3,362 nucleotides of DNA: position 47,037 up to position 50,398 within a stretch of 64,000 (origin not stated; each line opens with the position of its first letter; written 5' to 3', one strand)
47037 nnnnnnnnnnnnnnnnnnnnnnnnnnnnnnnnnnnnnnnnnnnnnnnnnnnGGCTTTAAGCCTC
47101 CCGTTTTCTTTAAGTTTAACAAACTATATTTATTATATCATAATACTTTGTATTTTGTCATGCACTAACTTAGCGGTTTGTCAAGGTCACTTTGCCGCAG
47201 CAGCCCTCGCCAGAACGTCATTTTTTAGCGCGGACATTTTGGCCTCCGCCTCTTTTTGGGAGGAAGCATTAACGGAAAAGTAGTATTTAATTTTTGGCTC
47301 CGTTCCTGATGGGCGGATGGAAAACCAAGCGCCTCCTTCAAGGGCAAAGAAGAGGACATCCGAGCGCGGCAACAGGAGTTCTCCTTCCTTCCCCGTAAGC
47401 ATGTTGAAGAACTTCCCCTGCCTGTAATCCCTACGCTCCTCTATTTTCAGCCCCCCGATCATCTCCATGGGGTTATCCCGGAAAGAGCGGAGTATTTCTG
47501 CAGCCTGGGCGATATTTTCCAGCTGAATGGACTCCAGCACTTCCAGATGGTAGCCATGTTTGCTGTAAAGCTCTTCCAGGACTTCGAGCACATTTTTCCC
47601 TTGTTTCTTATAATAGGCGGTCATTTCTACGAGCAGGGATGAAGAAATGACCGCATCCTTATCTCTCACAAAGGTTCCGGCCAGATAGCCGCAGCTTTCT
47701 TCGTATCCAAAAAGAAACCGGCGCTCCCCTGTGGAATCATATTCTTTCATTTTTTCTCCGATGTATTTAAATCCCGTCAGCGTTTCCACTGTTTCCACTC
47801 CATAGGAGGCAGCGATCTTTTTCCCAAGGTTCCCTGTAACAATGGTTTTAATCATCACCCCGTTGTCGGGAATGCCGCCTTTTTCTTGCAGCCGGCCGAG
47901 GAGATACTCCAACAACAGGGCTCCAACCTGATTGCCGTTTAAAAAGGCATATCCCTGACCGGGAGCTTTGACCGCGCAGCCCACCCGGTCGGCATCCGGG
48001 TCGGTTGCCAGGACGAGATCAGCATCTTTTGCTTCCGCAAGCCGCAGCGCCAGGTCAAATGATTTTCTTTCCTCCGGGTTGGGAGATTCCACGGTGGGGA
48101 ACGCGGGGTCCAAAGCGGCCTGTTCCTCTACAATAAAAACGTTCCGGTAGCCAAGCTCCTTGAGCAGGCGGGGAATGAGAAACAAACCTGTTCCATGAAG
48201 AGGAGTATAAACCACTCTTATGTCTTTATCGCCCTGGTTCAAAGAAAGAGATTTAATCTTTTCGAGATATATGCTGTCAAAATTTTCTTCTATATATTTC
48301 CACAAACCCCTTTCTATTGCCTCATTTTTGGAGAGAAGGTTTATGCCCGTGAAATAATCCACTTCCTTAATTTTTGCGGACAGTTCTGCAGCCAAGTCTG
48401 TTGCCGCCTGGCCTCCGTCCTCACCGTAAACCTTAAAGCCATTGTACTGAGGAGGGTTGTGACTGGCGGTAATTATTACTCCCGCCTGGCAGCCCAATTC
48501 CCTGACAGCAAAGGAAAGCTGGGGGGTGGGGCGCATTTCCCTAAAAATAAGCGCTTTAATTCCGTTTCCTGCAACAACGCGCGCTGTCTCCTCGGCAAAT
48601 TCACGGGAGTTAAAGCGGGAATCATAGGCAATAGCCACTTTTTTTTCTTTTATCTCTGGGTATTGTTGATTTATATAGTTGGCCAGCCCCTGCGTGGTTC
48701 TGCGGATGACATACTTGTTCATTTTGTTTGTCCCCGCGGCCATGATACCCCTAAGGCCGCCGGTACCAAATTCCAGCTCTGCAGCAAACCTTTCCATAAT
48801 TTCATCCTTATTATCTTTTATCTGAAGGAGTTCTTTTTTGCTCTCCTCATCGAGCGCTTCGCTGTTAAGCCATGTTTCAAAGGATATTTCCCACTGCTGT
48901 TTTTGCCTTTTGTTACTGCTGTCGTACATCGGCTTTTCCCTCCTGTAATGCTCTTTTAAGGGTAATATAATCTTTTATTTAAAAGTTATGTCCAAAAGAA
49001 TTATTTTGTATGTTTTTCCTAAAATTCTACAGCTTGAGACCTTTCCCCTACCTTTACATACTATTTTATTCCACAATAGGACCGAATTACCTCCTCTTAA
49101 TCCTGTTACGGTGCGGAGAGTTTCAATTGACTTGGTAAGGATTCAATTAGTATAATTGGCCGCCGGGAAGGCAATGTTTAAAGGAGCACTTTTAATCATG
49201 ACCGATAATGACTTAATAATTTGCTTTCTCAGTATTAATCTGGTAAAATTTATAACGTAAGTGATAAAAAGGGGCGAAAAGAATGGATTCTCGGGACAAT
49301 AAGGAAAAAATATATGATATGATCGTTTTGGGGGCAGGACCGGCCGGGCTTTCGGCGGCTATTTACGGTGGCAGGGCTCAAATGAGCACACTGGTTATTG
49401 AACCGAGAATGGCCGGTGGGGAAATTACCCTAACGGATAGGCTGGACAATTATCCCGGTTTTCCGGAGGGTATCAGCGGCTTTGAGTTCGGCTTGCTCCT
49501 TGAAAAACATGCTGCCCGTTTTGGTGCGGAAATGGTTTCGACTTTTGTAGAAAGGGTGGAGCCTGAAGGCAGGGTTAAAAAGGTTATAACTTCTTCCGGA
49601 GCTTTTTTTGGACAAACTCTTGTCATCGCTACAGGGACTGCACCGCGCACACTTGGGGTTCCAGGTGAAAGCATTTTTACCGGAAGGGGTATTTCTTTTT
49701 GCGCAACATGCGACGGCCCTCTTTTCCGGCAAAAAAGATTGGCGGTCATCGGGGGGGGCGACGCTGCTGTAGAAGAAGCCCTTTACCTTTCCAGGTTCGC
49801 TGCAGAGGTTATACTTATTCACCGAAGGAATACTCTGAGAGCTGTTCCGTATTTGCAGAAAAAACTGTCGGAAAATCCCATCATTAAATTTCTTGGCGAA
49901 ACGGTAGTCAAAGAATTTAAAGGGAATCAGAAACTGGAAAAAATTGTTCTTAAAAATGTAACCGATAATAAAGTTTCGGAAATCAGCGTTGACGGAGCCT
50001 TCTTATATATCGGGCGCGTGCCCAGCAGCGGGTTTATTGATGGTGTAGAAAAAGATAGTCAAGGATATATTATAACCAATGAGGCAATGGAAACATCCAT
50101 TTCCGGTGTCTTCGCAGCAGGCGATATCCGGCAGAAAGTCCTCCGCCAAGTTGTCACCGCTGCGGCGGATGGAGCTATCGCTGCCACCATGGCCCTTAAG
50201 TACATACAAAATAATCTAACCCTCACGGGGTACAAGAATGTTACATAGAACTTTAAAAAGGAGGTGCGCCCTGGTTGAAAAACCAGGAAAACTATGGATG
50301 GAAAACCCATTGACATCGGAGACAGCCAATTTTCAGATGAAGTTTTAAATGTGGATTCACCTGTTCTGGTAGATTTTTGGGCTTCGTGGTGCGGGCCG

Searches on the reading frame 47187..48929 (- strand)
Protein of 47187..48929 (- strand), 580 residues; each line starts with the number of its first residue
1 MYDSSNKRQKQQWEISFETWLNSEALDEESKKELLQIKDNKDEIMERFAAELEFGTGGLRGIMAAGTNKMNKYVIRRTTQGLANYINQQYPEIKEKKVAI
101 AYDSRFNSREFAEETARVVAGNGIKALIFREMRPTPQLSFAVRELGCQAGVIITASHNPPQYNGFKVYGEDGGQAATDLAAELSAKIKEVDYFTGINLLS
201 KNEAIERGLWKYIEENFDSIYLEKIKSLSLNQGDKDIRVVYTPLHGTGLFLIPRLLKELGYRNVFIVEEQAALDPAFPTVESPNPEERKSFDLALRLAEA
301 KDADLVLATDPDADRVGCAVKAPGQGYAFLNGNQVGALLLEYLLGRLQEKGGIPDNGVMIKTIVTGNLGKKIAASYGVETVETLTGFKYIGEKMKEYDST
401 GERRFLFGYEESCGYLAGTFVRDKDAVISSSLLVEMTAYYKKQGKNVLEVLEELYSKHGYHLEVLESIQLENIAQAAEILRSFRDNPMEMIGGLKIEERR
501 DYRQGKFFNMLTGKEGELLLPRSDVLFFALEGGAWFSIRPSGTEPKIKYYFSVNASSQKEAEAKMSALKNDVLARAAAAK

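Call 11: search_protein_families(library=ncbifam, proteins=[window:47187-48929:-], max_evalue=0.00001)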
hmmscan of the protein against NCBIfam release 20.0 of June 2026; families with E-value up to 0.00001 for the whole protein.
window:47187-48929:- (580 aa): 7 families
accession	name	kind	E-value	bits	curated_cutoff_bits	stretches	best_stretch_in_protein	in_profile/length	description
TIGR03990.1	Arch_GlmM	equivalog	1.9e-56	191.8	439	1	54-498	4-405/444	phosphoglucosamine mutase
NF007088.0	PRK09542.1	equivalog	4.8e-26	91.7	618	1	68-511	23-422/456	phosphomannomutase/phosphoglucomutase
TIGR01455.1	glmM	equivalog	5.8e-26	91.2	447.55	1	54-456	1-366/442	phosphoglucosamine mutase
TIGR01132.1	pgm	equivalog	2.6e-23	82.3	778.05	1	48-460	36-444/546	phosphoglucomutase (alpha-D-glucose-1,6-bisphosphate-dependent)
NF046027.1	PhglucPhmanMutPgmG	equivalog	6.2e-22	77.9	600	1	94-482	43-396/460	phosphoglucomutase/phosphomannomutase PgmG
NF005737.0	PRK07564.1-1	equivalog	1.4e-15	56.9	378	1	76-496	31-449/543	alpha-D-glucose phosphate-specific phosphoglucomutase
NF011943.0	PRK15414.1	subfamily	2.7e-10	39.8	801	1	83-399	25-323/456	phosphomannomutase CpsG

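Call 12: find_related_loci(query=window:47187-48929:-, collection=genome_contigs, flank=10000)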
Query window:47187-48929:- (580 aa) in genome_contigs; peptide patterns used: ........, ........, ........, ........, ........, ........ (x = any residue, [..] = any of these).
197 stretches matched a pattern; 151 encode a relative of the query (tblastn E <= 1e-3); the best 80 are kept; 80 distinct loci.
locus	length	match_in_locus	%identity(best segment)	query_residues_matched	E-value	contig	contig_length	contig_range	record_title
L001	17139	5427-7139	47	13-575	1e-174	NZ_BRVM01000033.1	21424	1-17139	Cytobacillus sp. NCCP-133 Sequence33, whole genome shotgun sequence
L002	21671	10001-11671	48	17-574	6e-170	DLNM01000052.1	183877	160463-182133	MAG TPA_asm: Firmicutes bacterium UBA7510 UBA7510_contig_228, whole genome shotgun sequence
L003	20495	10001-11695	49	17-573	1e-169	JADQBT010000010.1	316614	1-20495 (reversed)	MAG: Halanaerobiales bacterium isolate Soudan_29 NODE_13_length_316614_cov_31.107721, whole genome shotgun sequence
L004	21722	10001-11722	48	9-572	9e-168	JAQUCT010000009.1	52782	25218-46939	MAG: Bacillota bacterium isolate STCSWMC_137 NODE_1163_length_52782_cov_10.239483_ST_CSWMC, whole genome shotgun sequenc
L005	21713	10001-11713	46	13-575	1e-168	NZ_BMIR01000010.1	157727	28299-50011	Pullulanibacillus camelliae strain CGMCC 1.15371 sequence10, whole genome shotgun sequence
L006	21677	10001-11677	49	16-573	1e-163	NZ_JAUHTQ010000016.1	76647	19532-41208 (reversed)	Ureibacillus aquaedulcis strain BA0131 16, whole genome shotgun sequence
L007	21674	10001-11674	48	17-573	3e-163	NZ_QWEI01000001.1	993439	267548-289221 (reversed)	Ureibacillus yapensis strain YLB-03 scaffold1, whole genome shotgun sequence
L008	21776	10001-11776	46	2-578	4e-161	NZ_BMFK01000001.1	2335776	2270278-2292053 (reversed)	Priestia taiwanensis strain CGMCC 1.12698 sequence01, whole genome shotgun sequence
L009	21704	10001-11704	44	12-576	2e-161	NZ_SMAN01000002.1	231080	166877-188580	Melghiribacillus thermohalophilus strain DSM 25894 Ga0244698_102, whole genome shotgun sequence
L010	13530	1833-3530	45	17-575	3e-159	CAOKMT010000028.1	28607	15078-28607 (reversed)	MAG TPA_asm: uncultured Sporosarcina sp. isolate SRR15633999_bin.4_metawrap_v1.3_MAG genome assembly, contig: NODE.724_l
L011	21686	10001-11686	45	13-569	5e-159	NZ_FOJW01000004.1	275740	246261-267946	Lentibacillus halodurans strain CGMCC 1.3702, whole genome shotgun sequence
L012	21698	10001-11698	47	17-575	8e-159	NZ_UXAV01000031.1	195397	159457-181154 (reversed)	Filibacter tadaridae isolate aTB-66, whole genome shotgun sequence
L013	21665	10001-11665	47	17-570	1e-158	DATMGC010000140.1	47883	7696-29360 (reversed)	MAG TPA_asm: Ureibacillus sp. isolate SMAG_U13479 k141_201035, whole genome shotgun sequence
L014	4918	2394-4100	46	12-576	2e-161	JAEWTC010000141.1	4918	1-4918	MAG: Bacillota bacterium isolate OH_SDB_129 k127_1081536, whole genome shotgun sequence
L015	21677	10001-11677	48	16-573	5e-158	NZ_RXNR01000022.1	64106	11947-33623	Lysinibacillus telephonicus strain S5H2222 NODE_22_length_64106_cov_70.511964, whole genome shotgun sequence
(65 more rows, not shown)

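Call 20: find_homologous_proteins(query=window:47187-48929:-, max_evalue=1e-100)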
Query window:47187-48929:- (580 aa): 7991 proteins with E <= 1e-100 among 8000 candidates; the best 120 are listed.
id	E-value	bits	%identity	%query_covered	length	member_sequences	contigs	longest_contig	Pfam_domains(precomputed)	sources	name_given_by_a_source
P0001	0.0e+0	1289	100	100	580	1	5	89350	PF02878.23,PF00408.27,PF02879.23,PF02880.23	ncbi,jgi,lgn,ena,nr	ncbi:MAG: phospho-sugar mutase [Firmicutes bacterium]|nr:phospho-sugar mutase [Bacillota bacterium]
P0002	0.0e+0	1149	88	100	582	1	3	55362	PF02878.23,PF02879.23,PF02880.23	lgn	-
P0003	0.0e+0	1014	77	99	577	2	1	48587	PF02878.23,PF00408.27,PF02879.23,PF02880.23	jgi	-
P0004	2.9e-286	969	74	99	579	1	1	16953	PF02878.23,PF02879.23,PF02880.23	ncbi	-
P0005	1.1e-285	967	74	98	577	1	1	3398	PF02878.23,PF02879.23,PF02880.23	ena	-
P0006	6.0e-284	961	74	98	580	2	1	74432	PF02878.23,PF02879.23,PF02880.23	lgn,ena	-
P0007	2.6e-276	936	71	99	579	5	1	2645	PF02878.23,PF02879.23,PF02880.23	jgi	jgi:phosphoglucomutase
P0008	8.8e-258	875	67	97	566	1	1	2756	PF02878.23,PF00408.27,PF02879.23,PF02880.23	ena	-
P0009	5.9e-254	862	66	97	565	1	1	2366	PF02878.23,PF00408.27,PF02879.23,PF02880.23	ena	-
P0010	5.0e-245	833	65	98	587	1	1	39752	PF02878.23,PF00408.27,PF02879.23,PF02880.23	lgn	-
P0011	4.6e-226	770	60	97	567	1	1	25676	PF02878.23,PF02879.23,PF02880.23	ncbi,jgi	-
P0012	6.4e-226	769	61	97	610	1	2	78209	PF02878.23,PF00408.27,PF02879.23,PF02880.23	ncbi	ncbi:MAG: phospho-sugar mutase [Bacillota bacterium]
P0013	2.9e-224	764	59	99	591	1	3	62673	PF02878.23,PF00408.27,PF02879.23,PF02880.23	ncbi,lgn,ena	-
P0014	4.3e-223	760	61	97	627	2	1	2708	PF02878.23,PF00408.27,PF02879.23,PF02880.23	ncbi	-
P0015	7.4e-220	749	60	97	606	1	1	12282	PF02878.23,PF02879.23,PF02880.23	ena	-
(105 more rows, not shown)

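Call 21: find_encoding_contigs(protein=P0002, flank=7000, max_places=2)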
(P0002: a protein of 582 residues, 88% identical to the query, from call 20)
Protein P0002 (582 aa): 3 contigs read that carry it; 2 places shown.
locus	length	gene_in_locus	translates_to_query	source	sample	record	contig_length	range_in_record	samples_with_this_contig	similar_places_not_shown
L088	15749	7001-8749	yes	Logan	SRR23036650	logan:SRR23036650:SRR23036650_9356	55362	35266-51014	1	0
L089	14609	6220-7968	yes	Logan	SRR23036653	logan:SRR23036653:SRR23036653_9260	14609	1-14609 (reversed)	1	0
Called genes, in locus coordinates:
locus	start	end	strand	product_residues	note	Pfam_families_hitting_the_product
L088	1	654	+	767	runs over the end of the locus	PF01315:Ald_Xan_dh_C, PF02738:MoCoBD_1, PF20256:MoCoBD_2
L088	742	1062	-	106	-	-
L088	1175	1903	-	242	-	PF02308:MgtC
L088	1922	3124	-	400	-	PF01321:Creatinase_N, PF00557:Peptidase_M24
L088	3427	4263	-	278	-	PF02735:Ku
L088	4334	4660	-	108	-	PF00085:Thioredoxin, PF00578:AhpC-TSA (weak), PF13098:Thioredoxin_2, PF13905:Thioredoxin_8, PF13192:Thioredoxin_3 (weak)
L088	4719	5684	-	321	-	PF01134:GIDA (faint), PF07992:Pyr_redox_2, PF12831:FAD_oxidored (faint), PF13738:Pyr_redox_3, PF00070:Pyr_redox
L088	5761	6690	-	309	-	PF00753:Lactamase_B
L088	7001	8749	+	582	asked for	PF02878:PGM_PMM_I, PF02879:PGM_PMM_II, PF02880:PGM_PMM_III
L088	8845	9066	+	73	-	PF01106:NifU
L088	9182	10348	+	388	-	PF22025:ThiI_fer, PF02926:THUMP, PF02568:ThiI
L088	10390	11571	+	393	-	PF00266:Aminotran_5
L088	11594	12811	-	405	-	PF05762:VWA_CoxE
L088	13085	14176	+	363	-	PF00266:Aminotran_5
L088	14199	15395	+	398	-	PF00155:Aminotran_1_2, PF01041:DegT_DnrJ_EryC1 (weak)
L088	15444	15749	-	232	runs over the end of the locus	PF13353:Fer4_12, PF04055:Radical_SAM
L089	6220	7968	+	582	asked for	PF02878:PGM_PMM_I, PF02879:PGM_PMM_II, PF02880:PGM_PMM_III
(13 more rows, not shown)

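Call 22: find_encoding_contigs(protein=P0003, flank=7000, max_places=2)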
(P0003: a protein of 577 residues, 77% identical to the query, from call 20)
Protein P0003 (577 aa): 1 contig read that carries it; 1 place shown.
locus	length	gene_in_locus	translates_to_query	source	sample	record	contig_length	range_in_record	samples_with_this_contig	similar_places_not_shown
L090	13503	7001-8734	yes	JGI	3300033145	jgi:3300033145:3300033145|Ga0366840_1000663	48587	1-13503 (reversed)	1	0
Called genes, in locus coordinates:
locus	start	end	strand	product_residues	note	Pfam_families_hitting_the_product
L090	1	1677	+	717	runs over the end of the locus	PF21345:PcRGLX_2nd (weak)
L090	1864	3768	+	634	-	PF16656:Pur_ac_phosph_N (faint), PF16794:fn3_4 (faint), PF25788:Ig_Rha78A_N (faint), PF00041:fn3 (faint), PF00754:F5_F8_type_C, PF22633:F5_F8_type_C_2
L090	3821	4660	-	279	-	PF02735:Ku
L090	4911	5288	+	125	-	-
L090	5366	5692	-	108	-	PF00085:Thioredoxin, PF00578:AhpC-TSA (weak), PF13098:Thioredoxin_2, PF13905:Thioredoxin_8, PF13192:Thioredoxin_3 (weak)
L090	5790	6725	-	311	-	PF01134:GIDA (faint), PF07992:Pyr_redox_2, PF12831:FAD_oxidored (faint), PF13738:Pyr_redox_3, PF00070:Pyr_redox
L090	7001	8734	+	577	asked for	PF02878:PGM_PMM_I, PF02879:PGM_PMM_II, PF02880:PGM_PMM_III, PF00408:PGM_PMM_IV (weak)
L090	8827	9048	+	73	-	PF01106:NifU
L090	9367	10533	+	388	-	PF22025:ThiI_fer, PF02926:THUMP, PF02568:ThiI, PF06508:QueC (faint)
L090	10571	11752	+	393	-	PF00266:Aminotran_5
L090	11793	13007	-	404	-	PF05762:VWA_CoxE (weak)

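Call 23: find_encoding_contigs(protein=P0006, flank=7000, max_places=2)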
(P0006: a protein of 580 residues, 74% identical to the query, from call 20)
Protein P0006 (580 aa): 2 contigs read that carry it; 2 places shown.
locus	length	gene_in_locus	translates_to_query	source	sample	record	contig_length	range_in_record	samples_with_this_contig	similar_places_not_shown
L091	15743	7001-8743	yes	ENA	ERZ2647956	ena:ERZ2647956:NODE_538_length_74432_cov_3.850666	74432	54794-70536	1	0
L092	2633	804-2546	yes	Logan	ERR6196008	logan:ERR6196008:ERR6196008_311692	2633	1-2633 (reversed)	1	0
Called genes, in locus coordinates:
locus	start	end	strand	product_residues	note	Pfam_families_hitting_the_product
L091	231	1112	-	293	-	PF21686:LigD_Prim-Pol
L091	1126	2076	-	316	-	PF01068:DNA_ligase_A_M, PF04679:DNA_ligase_A_C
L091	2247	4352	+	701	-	PF02629:CoA_binding, PF13380:CoA_binding_2, PF13607:Succ_CoA_lig, PF13549:ATP-grasp_5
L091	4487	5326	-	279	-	PF02735:Ku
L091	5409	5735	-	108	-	PF00085:Thioredoxin, PF00578:AhpC-TSA (weak), PF08534:Redoxin (weak), PF13098:Thioredoxin_2, PF13728:TraF (weak), PF13905:Thioredoxin_8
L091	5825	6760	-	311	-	PF01946:Thi4 (faint), PF01134:GIDA (faint), PF01266:DAO (faint), PF03486:HI0933_like (faint), PF07992:Pyr_redox_2, PF12831:FAD_oxidored (faint), PF13738:Pyr_redox_3, PF00070:Pyr_redox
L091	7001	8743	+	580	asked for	PF02878:PGM_PMM_I, PF02879:PGM_PMM_II, PF02880:PGM_PMM_III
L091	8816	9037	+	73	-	PF01106:NifU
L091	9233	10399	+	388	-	PF22025:ThiI_fer, PF02926:THUMP, PF02568:ThiI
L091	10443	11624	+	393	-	PF00266:Aminotran_5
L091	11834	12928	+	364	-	PF00266:Aminotran_5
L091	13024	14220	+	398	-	PF00155:Aminotran_1_2, PF01041:DegT_DnrJ_EryC1 (weak)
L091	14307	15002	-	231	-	PF13353:Fer4_12, PF04055:Radical_SAM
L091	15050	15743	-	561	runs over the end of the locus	PF10150:RNase_E_G, PF20833:RNase_E_G_Thio (weak), PF01938:TRAM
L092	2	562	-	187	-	?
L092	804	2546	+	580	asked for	PF02878:PGM_PMM_I, PF02879:PGM_PMM_II, PF02880:PGM_PMM_III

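Call 26: find_encoding_contigs(protein=P0004, flank=7000, max_places=1)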
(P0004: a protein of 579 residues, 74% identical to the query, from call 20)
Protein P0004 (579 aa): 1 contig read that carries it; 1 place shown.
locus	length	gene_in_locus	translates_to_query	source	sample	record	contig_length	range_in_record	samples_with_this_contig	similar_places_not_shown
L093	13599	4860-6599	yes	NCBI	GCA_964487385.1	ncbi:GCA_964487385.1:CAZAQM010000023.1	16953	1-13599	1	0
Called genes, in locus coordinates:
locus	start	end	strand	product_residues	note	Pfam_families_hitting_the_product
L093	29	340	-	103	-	-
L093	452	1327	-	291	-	PF21686:LigD_Prim-Pol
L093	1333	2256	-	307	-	PF01068:DNA_ligase_A_M, PF04679:DNA_ligase_A_C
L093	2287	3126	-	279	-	PF02735:Ku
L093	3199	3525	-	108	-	PF00085:Thioredoxin, PF00578:AhpC-TSA (weak), PF13098:Thioredoxin_2, PF13905:Thioredoxin_8, PF13192:Thioredoxin_3 (weak)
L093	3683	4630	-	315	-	PF01134:GIDA (faint), PF07992:Pyr_redox_2, PF12831:FAD_oxidored (faint), PF13738:Pyr_redox_3, PF00070:Pyr_redox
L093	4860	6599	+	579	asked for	PF02878:PGM_PMM_I, PF02879:PGM_PMM_II, PF02880:PGM_PMM_III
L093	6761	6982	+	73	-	PF01106:NifU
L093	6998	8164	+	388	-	PF22025:ThiI_fer, PF02926:THUMP, PF02568:ThiI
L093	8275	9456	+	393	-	PF00266:Aminotran_5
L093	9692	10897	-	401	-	PF05762:VWA_CoxE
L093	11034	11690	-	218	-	PF01209:Ubie_methyltran, PF02475:TRM5-TYW2_MTfase (weak), PF05175:MTS (weak), PF13847:Methyltransf_31, PF08241:Methyltransf_11, PF08242:Methyltransf_12, PF13649:Methyltransf_25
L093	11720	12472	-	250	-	PF00528:BPD_transp_1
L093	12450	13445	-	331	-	-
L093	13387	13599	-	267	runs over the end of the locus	PF00005:ABC_tran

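Call 27: find_encoding_contigs(protein=P0010, flank=7000, max_places=1)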
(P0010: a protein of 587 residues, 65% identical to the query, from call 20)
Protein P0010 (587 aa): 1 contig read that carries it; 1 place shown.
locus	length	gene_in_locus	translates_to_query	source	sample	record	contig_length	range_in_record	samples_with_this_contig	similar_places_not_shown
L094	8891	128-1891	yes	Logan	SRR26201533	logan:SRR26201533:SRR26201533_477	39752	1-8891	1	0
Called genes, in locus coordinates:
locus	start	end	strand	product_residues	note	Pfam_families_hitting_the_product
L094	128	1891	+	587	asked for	PF02878:PGM_PMM_I, PF02879:PGM_PMM_II, PF02880:PGM_PMM_III, PF00408:PGM_PMM_IV (faint)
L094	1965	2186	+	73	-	PF01106:NifU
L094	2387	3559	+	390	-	PF22025:ThiI_fer, PF02926:THUMP, PF02568:ThiI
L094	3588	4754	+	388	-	PF00266:Aminotran_5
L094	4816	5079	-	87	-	PF12728:HTH_17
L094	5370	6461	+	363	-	PF00266:Aminotran_5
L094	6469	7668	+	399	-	PF00155:Aminotran_1_2, PF01041:DegT_DnrJ_EryC1 (weak)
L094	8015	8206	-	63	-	PF01361:Tautomerase, PF14552:Tautomerase_2 (weak)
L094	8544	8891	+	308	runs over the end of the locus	PF12895:ANAPC3 (faint), PF00515:TPR_1 (faint), PF07719:TPR_2 (faint), PF13181:TPR_8 (faint), PF13424:TPR_12 (faint), PF13432:TPR_16, PF14559:TPR_19 (weak), PF23914:TPR_CcmH_CycH (weak), +9 more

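Call 28: find_encoding_contigs(protein=P0012, flank=7000, max_places=1)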
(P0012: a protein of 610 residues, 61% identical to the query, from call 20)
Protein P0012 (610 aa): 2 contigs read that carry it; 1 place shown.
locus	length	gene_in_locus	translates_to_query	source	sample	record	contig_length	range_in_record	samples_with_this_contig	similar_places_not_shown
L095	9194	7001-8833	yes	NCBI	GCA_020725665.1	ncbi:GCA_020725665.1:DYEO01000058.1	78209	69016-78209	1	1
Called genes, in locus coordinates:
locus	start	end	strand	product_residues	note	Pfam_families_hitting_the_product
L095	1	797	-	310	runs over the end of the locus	PF02653:BPD_transp_2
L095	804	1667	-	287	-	PF02653:BPD_transp_2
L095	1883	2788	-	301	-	PF21686:LigD_Prim-Pol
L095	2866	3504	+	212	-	PF09719:C_GCAxxG_C_C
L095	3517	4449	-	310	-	PF01068:DNA_ligase_A_M, PF04679:DNA_ligase_A_C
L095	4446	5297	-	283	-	PF02735:Ku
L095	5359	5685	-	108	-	PF00085:Thioredoxin, PF00578:AhpC-TSA (weak), PF08534:Redoxin (weak), PF13098:Thioredoxin_2, PF13728:TraF (weak), PF13905:Thioredoxin_8 (weak)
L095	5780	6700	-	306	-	PF01134:GIDA (faint), PF01266:DAO (faint), PF01946:Thi4 (faint), PF03486:HI0933_like (faint), PF07992:Pyr_redox_2, PF12831:FAD_oxidored (weak), PF13738:Pyr_redox_3, PF00070:Pyr_redox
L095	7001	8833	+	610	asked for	PF02878:PGM_PMM_I, PF02879:PGM_PMM_II, PF02880:PGM_PMM_III, PF00408:PGM_PMM_IV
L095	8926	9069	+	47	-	-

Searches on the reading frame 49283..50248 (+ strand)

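Call 11: search_protein_families(library=ncbifam, proteins=[window:49283-50248:+], max_evalue=0.00001)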
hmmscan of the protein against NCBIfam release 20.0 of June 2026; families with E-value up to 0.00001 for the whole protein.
window:49283-50248:+ (321 aa): 47 families (the best 25 are shown)
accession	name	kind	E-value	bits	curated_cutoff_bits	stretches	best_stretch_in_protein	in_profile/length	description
TIGR01292.1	TRX_reduct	equivalog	2e-108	361.7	343.45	1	11-308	1-300/300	thioredoxin-disulfide reductase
TIGR03143.1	AhpF_homolog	hypoth_equivalog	1e-89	301.6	687.65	1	8-318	2-318/555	putative alkyl hydroperoxide reductase F subunit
TIGR03140.1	AhpF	equivalog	3.9e-65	220.3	502.9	1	4-308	206-512/515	alkyl hydroperoxide reductase subunit F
NF007614.0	PRK10262.1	equivalog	1.2e-63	215.2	644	1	11-309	7-315/321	thioredoxin-disulfide reductase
TIGR01350.1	lipoamide_DH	equivalog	7e-22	77.8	408.8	1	110-306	132-331/461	dihydrolipoyl dehydrogenase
TIGR04018.1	Bthiol_YpdA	hypoth_equivalog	8.1e-21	74.1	339.9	1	89-286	93-292/316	YpdA family putative bacillithiol disulfide reductase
TIGR02053.1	MerA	equivalog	1e-19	70.9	454.45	1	109-314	128-338/465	mercury(II) reductase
NF004945.0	PRK06292.2-3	equivalog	1.4e-16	60.5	494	1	105-306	125-327/457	dihydrolipoyl dehydrogenase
NF004943.0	PRK06292.2-1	equivalog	7.9e-16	57.9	432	1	108-287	130-312/456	dihydrolipoyl dehydrogenase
NF004947.0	PRK06292.2-5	equivalog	5.6e-15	55.2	592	1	151-289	170-316/474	dihydrolipoyl dehydrogenase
NF004776.0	PRK06116.1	equivalog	1.4e-14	54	480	1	108-294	130-316/450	glutathione-disulfide reductase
NF003585.0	PRK05249.1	equivalog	3.2e-14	52.4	465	1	109-283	138-313/464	Si-specific NAD(P)(+) transhydrogenase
NF004991.0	PRK06370.1-3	subfamily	4.9e-14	51.7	620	1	149-296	201-352/509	FAD-containing oxidoreductase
NF009409.0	PRK12770.1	subfamily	7.6e-14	51.5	343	1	146-311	169-353/360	putative glutamate synthase subunit beta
TIGR03385.1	CoA_CoA_reduc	equivalog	8.9e-14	51.1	578.8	1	112-285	106-285/439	CoA-disulfide reductase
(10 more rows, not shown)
